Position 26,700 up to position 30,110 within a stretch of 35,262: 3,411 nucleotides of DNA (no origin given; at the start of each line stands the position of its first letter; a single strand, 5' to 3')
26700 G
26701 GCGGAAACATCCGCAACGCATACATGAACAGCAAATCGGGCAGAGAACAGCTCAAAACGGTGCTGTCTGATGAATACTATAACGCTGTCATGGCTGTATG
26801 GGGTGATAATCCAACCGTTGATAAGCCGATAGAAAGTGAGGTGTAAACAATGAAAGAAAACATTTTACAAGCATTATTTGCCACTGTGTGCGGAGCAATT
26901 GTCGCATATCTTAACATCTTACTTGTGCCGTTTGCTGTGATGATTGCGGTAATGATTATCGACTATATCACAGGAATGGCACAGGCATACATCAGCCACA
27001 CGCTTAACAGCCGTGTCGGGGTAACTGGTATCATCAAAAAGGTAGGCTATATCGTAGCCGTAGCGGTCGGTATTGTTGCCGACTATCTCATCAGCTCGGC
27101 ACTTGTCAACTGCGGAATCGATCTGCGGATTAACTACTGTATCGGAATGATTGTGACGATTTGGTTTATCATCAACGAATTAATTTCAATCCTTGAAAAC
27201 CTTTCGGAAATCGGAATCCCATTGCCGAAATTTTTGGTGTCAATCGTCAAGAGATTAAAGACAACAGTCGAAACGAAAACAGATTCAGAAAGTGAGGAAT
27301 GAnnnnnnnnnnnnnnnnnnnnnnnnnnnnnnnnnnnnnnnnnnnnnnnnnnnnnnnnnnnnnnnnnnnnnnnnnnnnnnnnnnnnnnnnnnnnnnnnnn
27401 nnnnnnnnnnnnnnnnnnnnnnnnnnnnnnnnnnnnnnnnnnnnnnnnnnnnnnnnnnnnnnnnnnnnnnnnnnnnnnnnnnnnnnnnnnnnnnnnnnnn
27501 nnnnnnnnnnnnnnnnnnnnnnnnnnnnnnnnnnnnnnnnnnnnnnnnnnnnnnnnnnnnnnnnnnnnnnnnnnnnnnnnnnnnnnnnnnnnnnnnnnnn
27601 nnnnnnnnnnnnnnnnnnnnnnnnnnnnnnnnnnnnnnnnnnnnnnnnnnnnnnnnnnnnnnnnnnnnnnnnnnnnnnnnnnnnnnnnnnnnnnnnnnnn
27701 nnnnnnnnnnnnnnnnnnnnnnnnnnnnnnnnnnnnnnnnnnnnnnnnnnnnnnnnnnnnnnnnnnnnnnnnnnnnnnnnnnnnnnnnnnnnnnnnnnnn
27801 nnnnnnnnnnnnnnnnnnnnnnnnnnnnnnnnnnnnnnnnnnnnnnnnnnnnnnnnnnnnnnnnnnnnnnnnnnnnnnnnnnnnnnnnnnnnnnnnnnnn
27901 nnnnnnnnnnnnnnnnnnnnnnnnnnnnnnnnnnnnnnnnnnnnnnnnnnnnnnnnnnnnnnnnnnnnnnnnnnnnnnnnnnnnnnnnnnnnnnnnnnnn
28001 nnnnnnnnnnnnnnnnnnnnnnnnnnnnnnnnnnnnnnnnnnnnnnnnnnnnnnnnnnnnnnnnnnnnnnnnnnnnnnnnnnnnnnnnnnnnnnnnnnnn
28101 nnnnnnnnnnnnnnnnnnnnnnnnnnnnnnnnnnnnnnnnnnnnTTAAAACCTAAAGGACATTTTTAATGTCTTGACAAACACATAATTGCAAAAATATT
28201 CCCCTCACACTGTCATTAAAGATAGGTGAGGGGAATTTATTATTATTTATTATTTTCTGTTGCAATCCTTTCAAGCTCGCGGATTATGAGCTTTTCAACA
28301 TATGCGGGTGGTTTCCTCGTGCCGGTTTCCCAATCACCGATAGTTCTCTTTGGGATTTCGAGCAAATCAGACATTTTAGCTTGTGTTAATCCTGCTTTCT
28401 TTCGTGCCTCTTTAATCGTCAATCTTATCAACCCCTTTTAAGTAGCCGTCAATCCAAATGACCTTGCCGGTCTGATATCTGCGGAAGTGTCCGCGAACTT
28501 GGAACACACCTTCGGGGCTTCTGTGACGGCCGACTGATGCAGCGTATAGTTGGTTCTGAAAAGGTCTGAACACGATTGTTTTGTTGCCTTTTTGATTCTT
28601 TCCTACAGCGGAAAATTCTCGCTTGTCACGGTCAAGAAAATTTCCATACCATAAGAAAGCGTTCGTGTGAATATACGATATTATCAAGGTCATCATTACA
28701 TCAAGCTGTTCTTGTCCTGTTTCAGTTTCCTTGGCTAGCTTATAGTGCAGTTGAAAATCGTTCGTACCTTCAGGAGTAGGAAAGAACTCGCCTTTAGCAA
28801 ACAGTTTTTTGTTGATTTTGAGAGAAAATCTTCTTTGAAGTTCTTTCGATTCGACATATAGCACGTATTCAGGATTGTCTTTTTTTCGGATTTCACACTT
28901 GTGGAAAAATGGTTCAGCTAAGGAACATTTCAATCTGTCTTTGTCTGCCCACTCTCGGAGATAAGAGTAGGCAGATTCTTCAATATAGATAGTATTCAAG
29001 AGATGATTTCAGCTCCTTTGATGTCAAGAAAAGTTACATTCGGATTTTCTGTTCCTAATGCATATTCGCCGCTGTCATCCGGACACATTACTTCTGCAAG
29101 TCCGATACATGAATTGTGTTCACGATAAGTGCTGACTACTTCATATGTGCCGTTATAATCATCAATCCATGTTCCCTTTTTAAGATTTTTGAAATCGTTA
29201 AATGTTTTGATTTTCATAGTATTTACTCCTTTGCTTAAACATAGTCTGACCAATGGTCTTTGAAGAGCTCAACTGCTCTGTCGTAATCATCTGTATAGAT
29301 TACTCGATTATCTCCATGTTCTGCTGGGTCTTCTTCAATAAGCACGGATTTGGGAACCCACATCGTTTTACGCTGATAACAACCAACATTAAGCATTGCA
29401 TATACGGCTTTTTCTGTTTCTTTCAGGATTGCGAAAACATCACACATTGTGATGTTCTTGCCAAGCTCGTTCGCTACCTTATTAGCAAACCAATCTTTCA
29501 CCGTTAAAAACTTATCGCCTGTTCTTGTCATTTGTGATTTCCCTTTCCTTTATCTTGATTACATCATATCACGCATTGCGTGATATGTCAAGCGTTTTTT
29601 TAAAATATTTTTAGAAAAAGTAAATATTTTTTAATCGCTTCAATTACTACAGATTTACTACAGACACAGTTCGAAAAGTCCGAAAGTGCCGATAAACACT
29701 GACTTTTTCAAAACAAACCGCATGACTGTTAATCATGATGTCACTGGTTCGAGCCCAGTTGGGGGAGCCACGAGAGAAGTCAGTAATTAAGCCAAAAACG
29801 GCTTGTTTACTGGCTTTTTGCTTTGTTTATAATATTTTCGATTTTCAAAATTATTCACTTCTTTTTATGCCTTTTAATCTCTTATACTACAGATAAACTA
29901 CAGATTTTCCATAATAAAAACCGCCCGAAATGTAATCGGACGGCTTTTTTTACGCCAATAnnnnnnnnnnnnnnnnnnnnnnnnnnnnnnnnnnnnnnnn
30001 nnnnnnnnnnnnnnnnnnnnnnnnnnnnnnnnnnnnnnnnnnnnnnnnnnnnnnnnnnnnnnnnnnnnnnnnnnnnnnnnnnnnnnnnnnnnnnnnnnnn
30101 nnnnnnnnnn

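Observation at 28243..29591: Autoregulated four-gene accessory operon (two small acidic proteins, a 195-aa unknown and a terminal HTH) with acr-aca-like or toxin-antitoxin-like architecture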

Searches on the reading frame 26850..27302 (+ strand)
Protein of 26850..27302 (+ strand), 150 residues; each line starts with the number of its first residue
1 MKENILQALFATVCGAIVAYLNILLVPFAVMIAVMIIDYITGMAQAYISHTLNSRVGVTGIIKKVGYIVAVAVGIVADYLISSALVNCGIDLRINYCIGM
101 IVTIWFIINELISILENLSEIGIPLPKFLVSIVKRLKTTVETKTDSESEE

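Call 69: search_protein_families(library=pfam, max_evalue=0.05, proteins=[window:26850-27302:+])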
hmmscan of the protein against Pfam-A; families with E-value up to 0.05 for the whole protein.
window:26850-27302:+ (150 aa): 1 family
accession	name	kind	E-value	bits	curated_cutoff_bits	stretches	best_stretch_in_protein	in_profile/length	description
PF05105.17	Phage_holin_4_1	-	6.8e-31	107.2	22.2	1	18-137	4-115/116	Bacteriophage holin family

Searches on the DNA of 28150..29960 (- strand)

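Call 7: search_dna_similar(query=window:28150-29700:-, collection=phages, mode=distant, max_rows=20)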
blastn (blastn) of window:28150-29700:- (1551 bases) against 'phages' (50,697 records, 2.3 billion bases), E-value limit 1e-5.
Records with a match: 3; places in all: 4; records where one place covers at least 80% of the query: 0.
Best place of each record, by identity: 80-90% 2; 60-80% 1.
By first word of the organism name: Streptococcus 3.
By host as written in the record: Streptococcus gordonii 2; Streptococcus gordonii KCOM_1506 1.
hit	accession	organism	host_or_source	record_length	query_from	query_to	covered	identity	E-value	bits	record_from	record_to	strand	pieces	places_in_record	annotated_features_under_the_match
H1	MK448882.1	Streptococcus phage Javan242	Streptococcus gordonii KCOM_1506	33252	67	170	7%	78.1%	3e-10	74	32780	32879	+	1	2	none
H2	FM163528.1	Streptococcus phage PH15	Streptococcus gordonii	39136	85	157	5%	80.8%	4e-8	66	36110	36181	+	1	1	none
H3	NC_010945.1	Streptococcus phage PH15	Streptococcus gordonii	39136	85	157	5%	80.8%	4e-8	66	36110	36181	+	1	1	none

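Call 63: search_rna_families(source=window, start=29550, end=29960, threshold=evalue, max_evalue=1)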
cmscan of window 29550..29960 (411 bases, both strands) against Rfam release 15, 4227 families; matches with E-value up to 1: 3.
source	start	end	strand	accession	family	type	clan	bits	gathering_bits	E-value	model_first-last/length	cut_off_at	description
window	29736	29888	-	RF02194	HPnc0260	Gene; antisense;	-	31.3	59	0.17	1-156/156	no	Bacterial antisense RNA HPnc0260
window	29601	29708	+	RF02920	Fusobacteriales-1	Cis-reg;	-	27.3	52.1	0.093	1-113/113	no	Fusobacteriales-1 RNA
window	29704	29767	+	RF00005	tRNA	Gene; tRNA;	CL00001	26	29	0.0026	1-71/71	no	tRNA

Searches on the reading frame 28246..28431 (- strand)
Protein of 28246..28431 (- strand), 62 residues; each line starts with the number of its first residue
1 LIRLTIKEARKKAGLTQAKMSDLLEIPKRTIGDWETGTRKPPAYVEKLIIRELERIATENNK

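Call 3: search_protein_families(library=pfam, proteins=[window:28246-28431:-], max_evalue=1)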
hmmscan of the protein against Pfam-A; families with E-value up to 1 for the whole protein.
seq(62 aa): 6 families
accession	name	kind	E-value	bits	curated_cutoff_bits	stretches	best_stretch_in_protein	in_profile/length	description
PF01381.28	HTH_3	-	9.1e-10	38.9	23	1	6-42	1-37/55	Helix-turn-helix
PF13560.12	HTH_31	-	4.3e-06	27.4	27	1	5-46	5-48/64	Helix-turn-helix domain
PF12844.13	HTH_19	-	4.6e-06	26.9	30.2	1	6-45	4-41/64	Helix-turn-helix domain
PF13413.12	HTH_25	-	0.0039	17.4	24.6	1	6-37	2-33/62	Helix-turn-helix domain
PF20432.4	Xre-like-HTH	-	0.023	15.4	25.8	1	6-31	15-40/63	Antitoxin Xre-like helix-turn-helix domain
PF15731.11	MqsA_antitoxin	-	0.031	14.8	30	1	5-49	73-117/131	Antitoxin component of bacterial toxin-antitoxin system, MqsA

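Call 4: search_protein_families(library=phrogs, proteins=[window:28246-28431:-], max_evalue=1)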
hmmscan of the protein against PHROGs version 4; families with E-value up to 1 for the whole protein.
seq(62 aa): 32 families (the best 25 are shown)
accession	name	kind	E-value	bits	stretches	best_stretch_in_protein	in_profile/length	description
phrog_2104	-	unknown function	3.3e-10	41.1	1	5-49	43-87/103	-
phrog_8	-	transcription regulation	7.7e-10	39.7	1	1-42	76-117/346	transcriptional regulator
phrog_25567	-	unknown function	4.8e-08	33.9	1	5-49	55-98/115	-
phrog_3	-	transcription regulation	5.3e-08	34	1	1-48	88-133/430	transcriptional repressor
phrog_4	-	transcription regulation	5.7e-07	29.8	1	6-50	141-174/400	transcriptional repressor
phrog_8898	-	unknown function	2.1e-06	28.3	1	3-53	3-54/70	-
phrog_4836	-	transcription regulation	3.3e-06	27.8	1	5-42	79-116/194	CII-like regulator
phrog_2328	-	transcription regulation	2e-05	25.4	1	7-45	21-57/128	transcriptional repressor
phrog_2967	-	transcription regulation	2.2e-05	25.1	1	5-44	14-53/225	transcriptional regulator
phrog_6499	-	transcription regulation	4.6e-05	23.9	1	5-43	10-54/157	transcriptional regulator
phrog_7950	-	transcription regulation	5.2e-05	24.2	1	5-38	11-44/68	transcriptional repressor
phrog_14076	-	transcription regulation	0.00048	21.6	1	5-48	17-63/86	transcriptional regulator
phrog_2439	-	transcription regulation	0.00069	19.6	1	5-44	11-50/367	transcriptional regulator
phrog_409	-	transcription regulation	0.00079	21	1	3-43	14-52/127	transcriptional regulator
phrog_147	-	transcription regulation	0.0019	19.6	1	5-45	8-49/100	transcriptional regulator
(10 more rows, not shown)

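Call 5: search_protein_families(library=padloc, proteins=[window:28246-28431:-], max_evalue=1)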
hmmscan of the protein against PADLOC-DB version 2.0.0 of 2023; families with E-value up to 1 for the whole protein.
seq(62 aa): 11 families
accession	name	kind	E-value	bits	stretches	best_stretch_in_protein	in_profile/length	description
PDLC02926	HTH_VI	-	1.9e-06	26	1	1-41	1-41/92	-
PDLC03949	RmrA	-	6.2e-06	23.3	1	6-48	7-50/363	-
PDLC03947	RmrA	-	2.7e-05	21.2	1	5-53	15-63/383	-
PDLC03952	RmrA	-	3.9e-05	20.7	1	5-53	26-74/395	-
PDLC03951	RmrA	-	6.2e-05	20.1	1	6-45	13-52/400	-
PDLC04142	capH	-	0.00012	21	1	6-54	11-59/103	capH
PDLC03948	RmrA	-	0.00089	16.2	1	6-51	13-58/397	-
PDLC03669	Control_protein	-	0.0015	16.8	1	6-53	14-61/96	control protein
PDLC03954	RmrA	-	0.0053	13.7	1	6-43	15-52/380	-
PDLC03944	RmrA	-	0.0074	13.4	1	6-53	11-58/384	-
PDLC04133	mad1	-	0.027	12.8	1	11-44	2-35/60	mads_1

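Call 6: search_protein_families(library=ncbifam, proteins=[window:28246-28431:-], max_evalue=1)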
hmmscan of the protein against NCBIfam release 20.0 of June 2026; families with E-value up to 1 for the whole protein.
seq(62 aa): 9 families
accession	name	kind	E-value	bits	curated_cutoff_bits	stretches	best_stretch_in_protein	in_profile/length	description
TIGR03830.1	CxxCG_CxxCG_HTH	subfamily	1.9e-08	34.1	61.8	1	4-51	68-115/127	type II TA system antitoxin MqsA family protein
TIGR03070.1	couple_hipB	subfamily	1.4e-07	31.4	71.65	1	4-39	5-40/58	type II toxin-antitoxin system Y4mF family antitoxin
NF040522.1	VC1465_fam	subfamily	3.9e-07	30.1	70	1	6-49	1-44/111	VC1465 family Xer recombination activation factor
NF041951.1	phage_RstR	subfamily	2.9e-06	27.5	80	1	4-45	5-46/108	RstR family transcriptional repressor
NF047542.1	telomere_Tap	equivalog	0.00015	20.7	600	1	9-59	25-75/695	telomere-associated protein Tap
NF007257.0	PRK09706.1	subfamily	0.00034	20.4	101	1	5-41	9-45/135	transcriptional repressor DicA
TIGR00270.2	TIGR00270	equivalog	0.0031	17.3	110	1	5-53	79-127/159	multiprotein bridging factor aMBF1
NF041265.1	NadS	equivalog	0.016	15.5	60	1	6-48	35-77/94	NadS family protein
NF041493.1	MobT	equivalog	0.061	12.1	600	1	6-60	1-55/383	MobT family relaxase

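Call 40: search_solved_structures(query=window:28246-28431:-, max_evalue=0.1)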
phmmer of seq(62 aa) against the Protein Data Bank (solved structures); distinct sequences matched with E-value up to 0.1: 7.
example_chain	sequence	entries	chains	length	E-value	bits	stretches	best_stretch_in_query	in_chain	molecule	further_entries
8tac_A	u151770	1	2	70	7.8e-05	25.7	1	5-48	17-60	DBP48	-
7t8i_A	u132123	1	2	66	0.0082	19.4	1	5-43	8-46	Phage element (ICEBs1)transcriptional regulator (Xre family)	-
3ivp_A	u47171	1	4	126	0.0093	19.2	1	3-42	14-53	Putative transposon-related DNA-binding protein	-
9k3w_A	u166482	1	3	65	0.012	18.8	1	6-42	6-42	Transcriptional regulator, PbsX family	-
3mlf_A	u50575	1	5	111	0.035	17.4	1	5-37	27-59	transcriptional regulator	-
2ppx_A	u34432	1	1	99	0.041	17.2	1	6-43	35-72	Uncharacterized protein Atu1735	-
7xi5_A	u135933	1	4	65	0.091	16.1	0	6-46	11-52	Transcriptional regulator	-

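Call 78: search_solved_structures(query=window:28246-28422:-, max_evalue=1, show_alignments=0)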
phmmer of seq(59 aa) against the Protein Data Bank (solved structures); distinct sequences matched with E-value up to 1: 16.
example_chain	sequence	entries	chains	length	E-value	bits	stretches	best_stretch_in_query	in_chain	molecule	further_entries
8tac_A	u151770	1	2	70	0.0001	25.3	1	3-45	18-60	DBP48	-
7t8i_A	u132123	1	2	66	0.01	19.1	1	3-40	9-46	Phage element (ICEBs1)transcriptional regulator (Xre family)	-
9k3w_A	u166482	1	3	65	0.015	18.6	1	3-39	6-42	Transcriptional regulator, PbsX family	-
3ivp_A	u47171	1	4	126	0.029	17.7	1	2-39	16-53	Putative transposon-related DNA-binding protein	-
3mlf_A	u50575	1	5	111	0.042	17.2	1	2-34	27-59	transcriptional regulator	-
2ppx_A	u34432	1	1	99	0.044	17.1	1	3-40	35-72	Uncharacterized protein Atu1735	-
7xi5_A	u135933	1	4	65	0.091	16.1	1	3-43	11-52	Transcriptional regulator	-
4yba_A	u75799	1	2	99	0.18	15.2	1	4-46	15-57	Regulatory protein C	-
3eus_A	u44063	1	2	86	0.19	15.1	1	3-37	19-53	DNA-binding protein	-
2mez_A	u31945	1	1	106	0.31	14.4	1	3-41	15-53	Multiprotein Bridging Factor (MBP-like)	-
2l49_A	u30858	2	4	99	0.45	13.9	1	6-46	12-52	C protein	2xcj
3op9_A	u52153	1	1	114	0.61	13.5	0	5-46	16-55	Pli0006 protein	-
6fkg_C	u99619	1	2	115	0.77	13.2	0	2-50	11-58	Rv1990c (MbcA)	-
1utx_A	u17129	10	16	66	0.91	13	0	3-40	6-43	CYLR2 | cytolysin regulator 2 | PUTATIVE TRANSCRIPTION REGULATOR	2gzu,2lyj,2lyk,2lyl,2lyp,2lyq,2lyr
2xiu_A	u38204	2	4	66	0.95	12.9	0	3-39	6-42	CYLR2 | CYLR2 SYNONYM CYTOLYSIN REPRESSOR 2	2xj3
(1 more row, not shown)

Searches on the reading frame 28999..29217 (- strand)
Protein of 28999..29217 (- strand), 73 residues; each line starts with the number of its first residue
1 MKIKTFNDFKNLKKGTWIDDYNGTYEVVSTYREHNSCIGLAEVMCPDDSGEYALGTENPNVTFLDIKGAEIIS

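Call 3: search_protein_families(library=pfam, proteins=[window:28999-29217:-], max_evalue=1)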
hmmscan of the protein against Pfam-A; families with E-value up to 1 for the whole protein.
seq(73 aa): 0 families

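Call 4: search_protein_families(library=phrogs, proteins=[window:28999-29217:-], max_evalue=1)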
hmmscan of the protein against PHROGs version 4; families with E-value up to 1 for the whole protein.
seq(73 aa): 0 families

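Call 5: search_protein_families(library=padloc, proteins=[window:28999-29217:-], max_evalue=1)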
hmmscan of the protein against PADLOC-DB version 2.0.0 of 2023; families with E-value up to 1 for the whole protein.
seq(73 aa): 0 families

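Call 6: search_protein_families(library=ncbifam, proteins=[window:28999-29217:-], max_evalue=1)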
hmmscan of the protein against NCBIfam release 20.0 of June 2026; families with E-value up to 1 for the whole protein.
seq(73 aa): 0 families

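Call 23: find_homologous_proteins(query=window:28999-29217:-)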
Query seq(73 aa) (73 aa): 63 proteins with E <= 0.001 among 63 candidates.
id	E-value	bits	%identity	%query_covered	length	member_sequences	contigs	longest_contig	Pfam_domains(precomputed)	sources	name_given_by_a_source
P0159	2.5e-42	159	99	100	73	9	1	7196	-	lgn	-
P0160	2.0e-36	140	88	100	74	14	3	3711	-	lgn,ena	-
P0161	2.7e-36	140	89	100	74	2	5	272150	-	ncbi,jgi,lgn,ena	jgi:hypothetical protein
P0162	3.0e-35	137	88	99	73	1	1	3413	-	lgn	-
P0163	5.7e-35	136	88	100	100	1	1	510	-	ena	-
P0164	7.8e-35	135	86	100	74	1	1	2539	-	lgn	-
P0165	1.1e-34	135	88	100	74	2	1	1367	-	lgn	-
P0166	1.3e-34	135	86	100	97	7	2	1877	-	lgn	-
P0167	2.0e-34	134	86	99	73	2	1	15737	-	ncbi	-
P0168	1.3e-33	131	84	100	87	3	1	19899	-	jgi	-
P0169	1.4e-33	131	84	100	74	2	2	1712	-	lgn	-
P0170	3.2e-33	130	82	99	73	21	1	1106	-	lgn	-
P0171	8.0e-33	129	82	100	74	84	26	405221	-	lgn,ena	-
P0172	1.9e-32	128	84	99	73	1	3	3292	-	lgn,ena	-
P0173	5.7e-32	126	82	100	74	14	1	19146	-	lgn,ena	-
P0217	7.3e-23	97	70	99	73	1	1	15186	-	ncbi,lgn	-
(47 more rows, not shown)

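Call 24: find_encoding_contigs(protein=P0217, flank=10000, max_places=2)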
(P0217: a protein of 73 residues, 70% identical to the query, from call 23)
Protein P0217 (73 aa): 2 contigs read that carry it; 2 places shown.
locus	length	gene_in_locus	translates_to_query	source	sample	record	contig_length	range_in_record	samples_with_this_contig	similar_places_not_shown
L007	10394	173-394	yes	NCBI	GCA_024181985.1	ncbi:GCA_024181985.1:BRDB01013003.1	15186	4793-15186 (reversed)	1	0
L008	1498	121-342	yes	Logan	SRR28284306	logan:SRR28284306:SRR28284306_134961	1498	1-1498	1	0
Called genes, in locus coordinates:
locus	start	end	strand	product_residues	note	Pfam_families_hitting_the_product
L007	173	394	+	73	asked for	-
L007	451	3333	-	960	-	-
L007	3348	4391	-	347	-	-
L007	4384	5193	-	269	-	PF05352:Phage_connector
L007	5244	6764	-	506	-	PF16838:Caud_tail_N, PF20934:phi29_gp9_C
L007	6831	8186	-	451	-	PF25622:Phi29_MCP, PF02368:Big_2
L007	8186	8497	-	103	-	-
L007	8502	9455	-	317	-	PF01183:Glyco_hydro_25, PF08230:CW_7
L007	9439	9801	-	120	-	PF05105:Phage_holin_4_1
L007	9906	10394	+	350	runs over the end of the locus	PF05894:Podovirus_Gp16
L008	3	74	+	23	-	?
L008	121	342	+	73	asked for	-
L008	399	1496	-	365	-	?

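Call 39: search_solved_structures(query=window:28999-29217:-, max_evalue=10)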
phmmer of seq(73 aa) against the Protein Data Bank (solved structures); distinct sequences matched with E-value up to 10: 3.
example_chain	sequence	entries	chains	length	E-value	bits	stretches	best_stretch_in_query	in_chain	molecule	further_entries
5zb2_A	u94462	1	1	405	0.038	17.2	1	38-72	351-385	DNA repair protein RAD7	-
1url_A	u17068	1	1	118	0.57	13.5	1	23-71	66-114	SIALOADHESIN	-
1od7_A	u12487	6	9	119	0.58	13.5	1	23-71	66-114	SIALOADHESIN | PROTEIN (SIALOADHESIN)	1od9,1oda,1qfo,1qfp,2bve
